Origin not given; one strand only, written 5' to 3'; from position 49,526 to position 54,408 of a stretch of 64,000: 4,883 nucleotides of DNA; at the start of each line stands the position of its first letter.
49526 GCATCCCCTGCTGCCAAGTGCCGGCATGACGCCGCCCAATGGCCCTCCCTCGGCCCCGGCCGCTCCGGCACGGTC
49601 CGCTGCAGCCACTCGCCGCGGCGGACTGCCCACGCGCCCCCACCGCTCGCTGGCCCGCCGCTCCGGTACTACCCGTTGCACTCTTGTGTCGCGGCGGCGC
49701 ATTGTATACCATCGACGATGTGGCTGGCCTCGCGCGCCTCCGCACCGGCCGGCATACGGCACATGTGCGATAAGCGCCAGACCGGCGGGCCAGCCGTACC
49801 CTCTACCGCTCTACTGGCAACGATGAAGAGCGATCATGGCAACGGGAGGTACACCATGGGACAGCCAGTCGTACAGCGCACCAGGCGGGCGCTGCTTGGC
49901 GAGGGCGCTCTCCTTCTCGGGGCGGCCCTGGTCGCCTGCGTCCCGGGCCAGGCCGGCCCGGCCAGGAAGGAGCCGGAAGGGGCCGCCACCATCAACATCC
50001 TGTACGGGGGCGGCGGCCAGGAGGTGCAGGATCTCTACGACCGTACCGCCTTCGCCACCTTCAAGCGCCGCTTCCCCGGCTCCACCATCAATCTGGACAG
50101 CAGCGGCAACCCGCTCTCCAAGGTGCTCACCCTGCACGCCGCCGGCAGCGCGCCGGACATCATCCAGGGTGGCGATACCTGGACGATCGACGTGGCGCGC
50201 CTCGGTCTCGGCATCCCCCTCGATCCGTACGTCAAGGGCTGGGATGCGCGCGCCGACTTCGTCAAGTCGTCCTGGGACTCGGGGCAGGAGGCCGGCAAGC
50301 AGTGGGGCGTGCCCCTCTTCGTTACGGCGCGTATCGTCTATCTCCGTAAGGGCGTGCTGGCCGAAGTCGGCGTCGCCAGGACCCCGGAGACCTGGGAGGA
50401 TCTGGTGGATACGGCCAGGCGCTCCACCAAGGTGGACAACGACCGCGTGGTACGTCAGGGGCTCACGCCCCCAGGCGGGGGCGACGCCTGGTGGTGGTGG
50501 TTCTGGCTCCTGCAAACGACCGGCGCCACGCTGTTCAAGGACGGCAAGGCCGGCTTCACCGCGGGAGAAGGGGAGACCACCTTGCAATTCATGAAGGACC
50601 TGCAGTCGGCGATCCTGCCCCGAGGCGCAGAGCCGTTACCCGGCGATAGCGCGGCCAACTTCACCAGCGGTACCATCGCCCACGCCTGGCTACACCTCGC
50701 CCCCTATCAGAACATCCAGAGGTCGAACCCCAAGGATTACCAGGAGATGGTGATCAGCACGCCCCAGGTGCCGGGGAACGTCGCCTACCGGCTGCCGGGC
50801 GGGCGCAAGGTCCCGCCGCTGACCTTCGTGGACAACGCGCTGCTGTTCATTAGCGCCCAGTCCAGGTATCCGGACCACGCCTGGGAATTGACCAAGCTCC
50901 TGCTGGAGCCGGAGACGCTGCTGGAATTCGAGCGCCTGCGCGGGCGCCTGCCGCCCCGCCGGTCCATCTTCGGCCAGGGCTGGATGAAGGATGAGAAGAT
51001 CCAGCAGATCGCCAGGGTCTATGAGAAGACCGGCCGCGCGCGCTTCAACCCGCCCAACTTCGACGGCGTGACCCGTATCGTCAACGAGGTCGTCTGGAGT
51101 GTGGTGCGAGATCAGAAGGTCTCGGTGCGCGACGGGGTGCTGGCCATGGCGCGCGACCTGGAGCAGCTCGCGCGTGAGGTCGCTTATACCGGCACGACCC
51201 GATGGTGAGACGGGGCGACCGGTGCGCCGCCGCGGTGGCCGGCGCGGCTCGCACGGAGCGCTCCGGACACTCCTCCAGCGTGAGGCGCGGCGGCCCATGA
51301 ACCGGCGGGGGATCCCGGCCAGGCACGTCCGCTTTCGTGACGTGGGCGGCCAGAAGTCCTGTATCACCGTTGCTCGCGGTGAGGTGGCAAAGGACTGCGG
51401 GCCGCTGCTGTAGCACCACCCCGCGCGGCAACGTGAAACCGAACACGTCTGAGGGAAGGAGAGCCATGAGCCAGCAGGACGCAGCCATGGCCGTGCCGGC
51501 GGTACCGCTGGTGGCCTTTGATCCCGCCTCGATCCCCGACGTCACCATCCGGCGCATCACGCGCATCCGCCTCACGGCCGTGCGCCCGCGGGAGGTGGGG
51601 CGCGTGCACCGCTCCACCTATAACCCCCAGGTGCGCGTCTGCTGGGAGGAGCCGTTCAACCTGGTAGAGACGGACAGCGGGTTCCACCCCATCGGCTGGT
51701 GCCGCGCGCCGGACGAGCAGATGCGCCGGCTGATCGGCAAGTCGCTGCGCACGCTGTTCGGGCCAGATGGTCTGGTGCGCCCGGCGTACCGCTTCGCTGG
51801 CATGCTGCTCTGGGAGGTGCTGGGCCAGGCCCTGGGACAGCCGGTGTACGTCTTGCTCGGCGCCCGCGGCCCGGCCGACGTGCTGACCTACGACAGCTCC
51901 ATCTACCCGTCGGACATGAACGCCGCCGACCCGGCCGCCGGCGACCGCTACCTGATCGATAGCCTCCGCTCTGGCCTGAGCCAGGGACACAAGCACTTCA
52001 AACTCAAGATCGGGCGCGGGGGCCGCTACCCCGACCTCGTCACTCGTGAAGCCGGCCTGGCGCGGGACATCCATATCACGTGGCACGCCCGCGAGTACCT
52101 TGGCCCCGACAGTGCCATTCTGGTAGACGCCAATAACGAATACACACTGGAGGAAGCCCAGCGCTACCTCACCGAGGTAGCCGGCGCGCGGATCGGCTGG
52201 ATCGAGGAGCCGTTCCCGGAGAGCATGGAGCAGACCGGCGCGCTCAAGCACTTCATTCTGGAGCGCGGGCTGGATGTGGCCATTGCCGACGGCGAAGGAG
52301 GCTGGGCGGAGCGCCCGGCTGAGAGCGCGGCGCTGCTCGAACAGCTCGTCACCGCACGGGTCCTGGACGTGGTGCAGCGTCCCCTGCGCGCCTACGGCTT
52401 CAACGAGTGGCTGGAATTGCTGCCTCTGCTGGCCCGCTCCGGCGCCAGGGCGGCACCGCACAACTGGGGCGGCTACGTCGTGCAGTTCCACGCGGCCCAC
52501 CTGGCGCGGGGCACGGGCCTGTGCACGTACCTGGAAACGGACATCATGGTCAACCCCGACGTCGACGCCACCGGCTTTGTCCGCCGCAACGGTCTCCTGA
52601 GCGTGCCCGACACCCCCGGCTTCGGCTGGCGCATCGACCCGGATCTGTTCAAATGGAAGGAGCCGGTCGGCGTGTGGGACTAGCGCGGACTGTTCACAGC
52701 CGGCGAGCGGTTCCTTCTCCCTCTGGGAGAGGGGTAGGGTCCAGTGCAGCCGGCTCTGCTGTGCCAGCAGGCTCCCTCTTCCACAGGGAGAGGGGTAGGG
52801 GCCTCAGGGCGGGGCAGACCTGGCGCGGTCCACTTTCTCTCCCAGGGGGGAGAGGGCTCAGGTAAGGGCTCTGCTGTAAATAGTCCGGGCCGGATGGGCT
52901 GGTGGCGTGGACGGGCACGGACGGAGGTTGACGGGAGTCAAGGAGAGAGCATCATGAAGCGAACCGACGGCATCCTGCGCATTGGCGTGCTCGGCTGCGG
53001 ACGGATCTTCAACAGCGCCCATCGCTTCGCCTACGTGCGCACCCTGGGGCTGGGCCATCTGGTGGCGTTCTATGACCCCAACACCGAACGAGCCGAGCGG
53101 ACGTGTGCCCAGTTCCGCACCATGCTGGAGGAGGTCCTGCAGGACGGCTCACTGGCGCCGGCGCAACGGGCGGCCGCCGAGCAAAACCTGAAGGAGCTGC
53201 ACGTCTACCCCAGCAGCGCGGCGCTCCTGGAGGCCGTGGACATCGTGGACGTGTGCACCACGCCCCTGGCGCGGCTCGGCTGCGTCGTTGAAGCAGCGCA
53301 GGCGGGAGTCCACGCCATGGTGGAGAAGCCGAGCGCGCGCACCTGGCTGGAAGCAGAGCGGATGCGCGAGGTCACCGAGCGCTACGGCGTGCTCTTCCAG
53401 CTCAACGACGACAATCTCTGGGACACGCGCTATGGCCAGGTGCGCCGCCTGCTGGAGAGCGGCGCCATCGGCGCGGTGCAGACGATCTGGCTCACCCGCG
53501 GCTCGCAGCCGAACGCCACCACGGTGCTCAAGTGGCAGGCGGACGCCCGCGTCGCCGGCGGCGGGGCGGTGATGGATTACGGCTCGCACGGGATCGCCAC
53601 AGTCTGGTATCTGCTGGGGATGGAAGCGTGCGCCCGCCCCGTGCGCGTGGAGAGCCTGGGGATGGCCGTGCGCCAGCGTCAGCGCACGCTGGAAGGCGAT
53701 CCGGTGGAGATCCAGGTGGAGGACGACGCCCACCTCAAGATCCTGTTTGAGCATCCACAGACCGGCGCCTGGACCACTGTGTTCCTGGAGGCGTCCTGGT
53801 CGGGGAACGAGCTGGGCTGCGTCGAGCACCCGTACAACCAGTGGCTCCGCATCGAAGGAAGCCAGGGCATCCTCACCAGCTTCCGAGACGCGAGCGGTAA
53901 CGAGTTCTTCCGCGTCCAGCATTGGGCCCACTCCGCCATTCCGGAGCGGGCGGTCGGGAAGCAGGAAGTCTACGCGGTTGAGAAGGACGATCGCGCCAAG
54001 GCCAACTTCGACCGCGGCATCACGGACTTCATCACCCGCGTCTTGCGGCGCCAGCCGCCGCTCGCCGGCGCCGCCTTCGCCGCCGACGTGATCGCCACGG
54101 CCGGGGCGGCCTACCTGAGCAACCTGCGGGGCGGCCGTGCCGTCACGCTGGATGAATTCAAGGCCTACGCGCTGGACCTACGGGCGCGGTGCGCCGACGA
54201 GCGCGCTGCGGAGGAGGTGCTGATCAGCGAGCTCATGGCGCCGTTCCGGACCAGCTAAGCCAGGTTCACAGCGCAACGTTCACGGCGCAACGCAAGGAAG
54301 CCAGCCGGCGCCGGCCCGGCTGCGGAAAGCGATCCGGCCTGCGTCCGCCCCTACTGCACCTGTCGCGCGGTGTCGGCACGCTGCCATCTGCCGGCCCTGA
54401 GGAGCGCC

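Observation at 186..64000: Seven family-1 ABC substrate-binding protein genes and not a single ABC permease or ATPase gene in 64 kb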

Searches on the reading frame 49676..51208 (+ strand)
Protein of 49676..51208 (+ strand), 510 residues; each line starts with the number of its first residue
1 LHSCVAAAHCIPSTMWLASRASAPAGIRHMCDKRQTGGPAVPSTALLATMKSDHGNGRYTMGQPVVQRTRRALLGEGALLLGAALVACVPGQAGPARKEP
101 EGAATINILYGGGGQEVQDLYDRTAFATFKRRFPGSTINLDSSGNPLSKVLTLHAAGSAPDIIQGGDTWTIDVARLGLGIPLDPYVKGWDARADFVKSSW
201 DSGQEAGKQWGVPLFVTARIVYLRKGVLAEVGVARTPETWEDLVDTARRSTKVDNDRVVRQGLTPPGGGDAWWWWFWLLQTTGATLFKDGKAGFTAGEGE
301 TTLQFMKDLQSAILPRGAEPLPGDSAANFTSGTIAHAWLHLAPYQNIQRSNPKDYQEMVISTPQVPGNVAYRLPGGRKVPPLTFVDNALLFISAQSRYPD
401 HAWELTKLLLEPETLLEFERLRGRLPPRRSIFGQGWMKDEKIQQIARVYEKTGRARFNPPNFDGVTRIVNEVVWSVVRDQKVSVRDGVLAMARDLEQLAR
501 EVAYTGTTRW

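Call 13: search_protein_families(library=pfam, proteins=[window:49676-51208:+], max_evalue=0.01)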
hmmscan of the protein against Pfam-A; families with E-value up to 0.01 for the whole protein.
window:49676-51208:+ (510 aa): 2 families
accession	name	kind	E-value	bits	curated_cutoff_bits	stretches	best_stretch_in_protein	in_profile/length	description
PF01547.30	SBP_bac_1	-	1.5e-26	94.5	26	1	125-413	13-304/307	Bacterial extracellular solute-binding protein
PF13416.11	SBP_bac_8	-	5e-18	66.3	27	1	125-435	2-269/279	Bacterial extracellular solute-binding protein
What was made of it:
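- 49856..51208 (+): SBP5, a Tat-lipoprotein family-1 solute-binding protein. Pfam 1.5e-26 (call 13).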

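Call 53: search_protein_families(library=ncbifam, proteins=[window:49856-51208:+], max_evalue=0.001)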
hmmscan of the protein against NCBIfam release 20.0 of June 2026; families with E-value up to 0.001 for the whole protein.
window:49856-51208:+ (450 aa): 0 families

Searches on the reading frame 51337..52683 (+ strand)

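Call 14: search_protein_families(library=pfam, proteins=[window:51337-52683:+], max_evalue=0.01)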
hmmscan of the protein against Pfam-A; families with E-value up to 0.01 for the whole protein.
window:51337-52683:+ (448 aa): 1 family
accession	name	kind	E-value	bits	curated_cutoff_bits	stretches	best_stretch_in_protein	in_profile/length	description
PF13378.12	MR_MLE_C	-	1.1e-28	100.8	29.4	1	214-436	10-218/219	Enolase C-terminal domain-like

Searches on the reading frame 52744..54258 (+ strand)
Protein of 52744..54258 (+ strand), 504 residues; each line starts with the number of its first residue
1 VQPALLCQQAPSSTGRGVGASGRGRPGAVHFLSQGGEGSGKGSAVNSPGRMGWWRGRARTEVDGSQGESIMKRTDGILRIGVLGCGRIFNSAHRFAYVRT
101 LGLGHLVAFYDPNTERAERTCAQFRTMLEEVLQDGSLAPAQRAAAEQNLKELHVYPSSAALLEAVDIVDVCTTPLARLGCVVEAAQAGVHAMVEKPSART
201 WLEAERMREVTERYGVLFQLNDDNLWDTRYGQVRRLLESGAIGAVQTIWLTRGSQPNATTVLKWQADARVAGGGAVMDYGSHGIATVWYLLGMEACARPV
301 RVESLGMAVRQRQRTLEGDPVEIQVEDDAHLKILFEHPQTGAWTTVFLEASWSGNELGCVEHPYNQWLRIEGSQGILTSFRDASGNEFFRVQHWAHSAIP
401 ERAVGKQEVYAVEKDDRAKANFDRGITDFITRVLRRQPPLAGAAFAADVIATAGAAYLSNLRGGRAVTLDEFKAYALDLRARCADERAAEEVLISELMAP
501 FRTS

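Call 14: search_protein_families(library=pfam, proteins=[window:52744-54258:+], max_evalue=0.01)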
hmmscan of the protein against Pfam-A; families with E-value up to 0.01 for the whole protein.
window:52744-54258:+ (504 aa): 4 families
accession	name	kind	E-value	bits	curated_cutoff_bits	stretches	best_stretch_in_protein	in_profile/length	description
PF01408.29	GFO_IDH_MocA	-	5.7e-14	53.3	24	1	78-220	1-118/120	Oxidoreductase family, NAD-binding Rossmann fold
PF22725.1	GFO_IDH_MocA_C3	-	6.2e-12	46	27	1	232-377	3-123/124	GFO/IDH/MocA C-terminal domain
PF02894.22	GFO_IDH_MocA_C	-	2.4e-09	37.7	22.9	1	234-460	1-210/218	Oxidoreductase family, C-terminal alpha/beta domain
PF13380.12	CoA_binding_2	-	0.0044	17.9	22.8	0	147-212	38-99/116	CoA binding domain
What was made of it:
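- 51466..55398 (+): Enolase-superfamily MR_MLE dehydratase (51466-52683), GFO_IDH_MocA oxidoreductase (52954-54258) and xylose-isomerase-like TIM barrel (54442-55398), lying between SBP5 and SBP6. All appear cytoplasmic. Pfam (call 14).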
